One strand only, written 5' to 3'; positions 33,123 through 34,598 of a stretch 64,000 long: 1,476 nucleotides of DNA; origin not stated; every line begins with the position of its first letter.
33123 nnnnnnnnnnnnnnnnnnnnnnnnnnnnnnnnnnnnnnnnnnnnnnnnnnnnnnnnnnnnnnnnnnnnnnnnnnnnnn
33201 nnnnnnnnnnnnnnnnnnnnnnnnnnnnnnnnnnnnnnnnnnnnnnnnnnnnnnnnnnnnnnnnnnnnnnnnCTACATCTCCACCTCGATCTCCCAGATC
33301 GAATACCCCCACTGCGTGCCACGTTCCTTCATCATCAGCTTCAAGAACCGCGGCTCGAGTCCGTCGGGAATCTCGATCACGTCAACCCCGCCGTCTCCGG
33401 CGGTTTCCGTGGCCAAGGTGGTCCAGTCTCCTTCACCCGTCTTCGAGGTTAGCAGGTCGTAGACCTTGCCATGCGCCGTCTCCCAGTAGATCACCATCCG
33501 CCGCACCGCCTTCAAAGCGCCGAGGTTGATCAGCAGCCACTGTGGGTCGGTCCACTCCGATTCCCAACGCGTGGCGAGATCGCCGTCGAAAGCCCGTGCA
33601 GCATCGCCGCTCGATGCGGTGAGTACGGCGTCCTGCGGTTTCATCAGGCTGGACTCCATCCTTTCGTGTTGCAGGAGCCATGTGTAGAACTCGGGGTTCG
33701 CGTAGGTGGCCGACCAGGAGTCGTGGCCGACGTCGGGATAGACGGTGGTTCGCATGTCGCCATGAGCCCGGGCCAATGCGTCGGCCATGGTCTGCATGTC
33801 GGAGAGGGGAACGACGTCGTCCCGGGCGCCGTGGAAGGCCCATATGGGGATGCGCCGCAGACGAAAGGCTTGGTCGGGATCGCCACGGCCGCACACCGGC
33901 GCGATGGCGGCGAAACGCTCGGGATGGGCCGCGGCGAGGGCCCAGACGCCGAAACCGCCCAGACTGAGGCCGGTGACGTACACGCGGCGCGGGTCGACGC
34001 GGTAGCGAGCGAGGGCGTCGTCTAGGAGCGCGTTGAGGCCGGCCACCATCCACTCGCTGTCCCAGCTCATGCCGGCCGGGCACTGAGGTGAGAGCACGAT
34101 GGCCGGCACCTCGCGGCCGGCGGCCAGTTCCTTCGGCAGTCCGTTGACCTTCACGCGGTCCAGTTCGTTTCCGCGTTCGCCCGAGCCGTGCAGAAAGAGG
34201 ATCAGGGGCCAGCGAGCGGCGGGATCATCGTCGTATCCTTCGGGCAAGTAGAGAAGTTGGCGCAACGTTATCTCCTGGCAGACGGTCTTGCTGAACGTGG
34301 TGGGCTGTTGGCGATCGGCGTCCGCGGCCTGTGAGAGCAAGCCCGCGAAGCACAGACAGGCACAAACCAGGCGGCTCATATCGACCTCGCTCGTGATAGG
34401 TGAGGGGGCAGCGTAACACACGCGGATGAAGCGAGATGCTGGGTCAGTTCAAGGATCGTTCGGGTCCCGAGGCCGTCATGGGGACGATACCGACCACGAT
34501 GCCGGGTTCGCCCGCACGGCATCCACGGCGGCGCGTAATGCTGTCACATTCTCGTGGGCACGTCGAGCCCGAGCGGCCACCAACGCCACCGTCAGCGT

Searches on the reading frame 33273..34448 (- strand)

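Call 72: search_protein_families(library=pfam, max_evalue=0.001, proteins=[window:33273-34448:-])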
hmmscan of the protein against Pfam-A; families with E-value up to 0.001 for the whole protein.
window:33273-34448:- (391 aa): 8 families
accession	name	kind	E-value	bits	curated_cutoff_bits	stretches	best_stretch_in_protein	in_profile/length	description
PF00754.31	F5_F8_type_C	-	1.7e-14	54.5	28.2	1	278-386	9-125/127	F5/8 type C domain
PF22633.2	F5_F8_type_C_2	-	2e-14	54.4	27.8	1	285-369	1-89/91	NedA-like, galactose-binding domain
PF00326.27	Peptidase_S9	-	3.9e-11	43.3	22.6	1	142-187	52-97/213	Prolyl oligopeptidase family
PF01738.24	DLH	-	3.1e-09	37.2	21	1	134-242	77-186/217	Dienelactone hydrolase family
PF00756.26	Esterase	-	8.7e-08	32.7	22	1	65-245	11-195/251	Putative esterase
PF02230.22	Abhydrolase_2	-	9.3e-08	32.6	23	1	139-247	91-204/217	Phospholipase/Carboxylesterase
PF12146.15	Hydrolase_4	-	1.8e-06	27.9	27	0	199-243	191-233/239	Serine aminopeptidase, S33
PF00561.26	Abhydrolase_1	-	1e-05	25.8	25.8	1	129-211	45-126/245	alpha/beta hydrolase fold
